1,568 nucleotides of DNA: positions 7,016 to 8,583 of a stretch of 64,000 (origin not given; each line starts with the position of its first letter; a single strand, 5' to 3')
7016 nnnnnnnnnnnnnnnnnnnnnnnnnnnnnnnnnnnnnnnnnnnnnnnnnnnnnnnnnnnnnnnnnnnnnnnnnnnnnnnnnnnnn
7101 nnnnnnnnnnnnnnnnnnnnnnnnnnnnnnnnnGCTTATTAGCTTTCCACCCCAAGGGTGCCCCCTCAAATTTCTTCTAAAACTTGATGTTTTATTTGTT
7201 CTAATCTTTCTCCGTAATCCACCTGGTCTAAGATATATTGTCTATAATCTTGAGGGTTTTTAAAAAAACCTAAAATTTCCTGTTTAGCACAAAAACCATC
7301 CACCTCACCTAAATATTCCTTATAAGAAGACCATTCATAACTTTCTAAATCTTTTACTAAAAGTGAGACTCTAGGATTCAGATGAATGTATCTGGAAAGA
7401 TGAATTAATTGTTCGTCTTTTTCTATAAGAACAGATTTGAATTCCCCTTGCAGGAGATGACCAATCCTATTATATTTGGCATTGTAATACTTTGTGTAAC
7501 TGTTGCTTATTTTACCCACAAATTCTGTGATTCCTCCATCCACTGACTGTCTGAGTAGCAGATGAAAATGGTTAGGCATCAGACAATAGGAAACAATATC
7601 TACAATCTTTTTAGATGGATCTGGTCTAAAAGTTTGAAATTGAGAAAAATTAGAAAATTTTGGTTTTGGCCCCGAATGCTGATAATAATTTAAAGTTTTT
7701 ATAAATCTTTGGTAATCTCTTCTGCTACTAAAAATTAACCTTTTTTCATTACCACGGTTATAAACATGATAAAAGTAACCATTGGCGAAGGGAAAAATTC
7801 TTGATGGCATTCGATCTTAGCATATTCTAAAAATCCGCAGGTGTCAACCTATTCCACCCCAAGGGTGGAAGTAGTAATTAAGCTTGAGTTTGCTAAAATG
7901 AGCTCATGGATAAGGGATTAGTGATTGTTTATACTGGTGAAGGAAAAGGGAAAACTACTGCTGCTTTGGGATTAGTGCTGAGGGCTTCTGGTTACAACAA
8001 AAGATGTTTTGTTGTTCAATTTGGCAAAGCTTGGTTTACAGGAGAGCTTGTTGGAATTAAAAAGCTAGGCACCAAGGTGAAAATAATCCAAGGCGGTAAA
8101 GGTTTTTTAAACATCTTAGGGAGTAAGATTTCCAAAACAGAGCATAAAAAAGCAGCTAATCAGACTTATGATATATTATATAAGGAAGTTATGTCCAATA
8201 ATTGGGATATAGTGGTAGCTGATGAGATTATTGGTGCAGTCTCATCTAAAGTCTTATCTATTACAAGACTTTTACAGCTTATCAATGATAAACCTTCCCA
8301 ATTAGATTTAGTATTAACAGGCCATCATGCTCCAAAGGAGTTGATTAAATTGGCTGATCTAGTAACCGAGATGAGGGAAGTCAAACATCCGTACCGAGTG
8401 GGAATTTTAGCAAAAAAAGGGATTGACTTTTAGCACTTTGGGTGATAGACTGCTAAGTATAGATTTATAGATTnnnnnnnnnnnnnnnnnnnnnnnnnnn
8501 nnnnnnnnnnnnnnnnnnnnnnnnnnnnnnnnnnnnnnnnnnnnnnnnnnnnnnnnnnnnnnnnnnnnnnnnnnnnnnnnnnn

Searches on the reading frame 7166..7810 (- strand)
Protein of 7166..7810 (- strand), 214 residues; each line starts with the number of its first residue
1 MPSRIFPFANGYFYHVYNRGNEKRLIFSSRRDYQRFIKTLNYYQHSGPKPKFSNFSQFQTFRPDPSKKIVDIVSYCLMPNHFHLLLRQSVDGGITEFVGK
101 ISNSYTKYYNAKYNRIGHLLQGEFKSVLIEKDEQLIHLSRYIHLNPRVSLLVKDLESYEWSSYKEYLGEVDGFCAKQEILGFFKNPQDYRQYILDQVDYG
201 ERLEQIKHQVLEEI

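Call 53: search_protein_families(library=pfam, proteins=[window:7166-7810:-], max_evalue=0.001)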
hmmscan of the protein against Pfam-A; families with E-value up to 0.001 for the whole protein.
window:7166-7810:- (214 aa): 1 family
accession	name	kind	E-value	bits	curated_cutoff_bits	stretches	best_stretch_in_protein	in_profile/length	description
PF01797.21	Y1_Tnp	-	1.7e-08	35.1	23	1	67-143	38-119/121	Transposase IS200 like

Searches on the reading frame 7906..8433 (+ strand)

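Call 53: search_protein_families(library=pfam, proteins=[window:7906-8433:+], max_evalue=0.001)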
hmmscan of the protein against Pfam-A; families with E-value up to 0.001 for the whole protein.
window:7906-8433:+ (175 aa): 1 family
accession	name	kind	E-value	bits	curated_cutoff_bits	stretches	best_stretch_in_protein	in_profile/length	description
PF02572.21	CobA_CobO_BtuR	-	2.3e-54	184.6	25.7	1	3-175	2-172/172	ATP:corrinoid adenosyltransferase BtuR/CobO/CobP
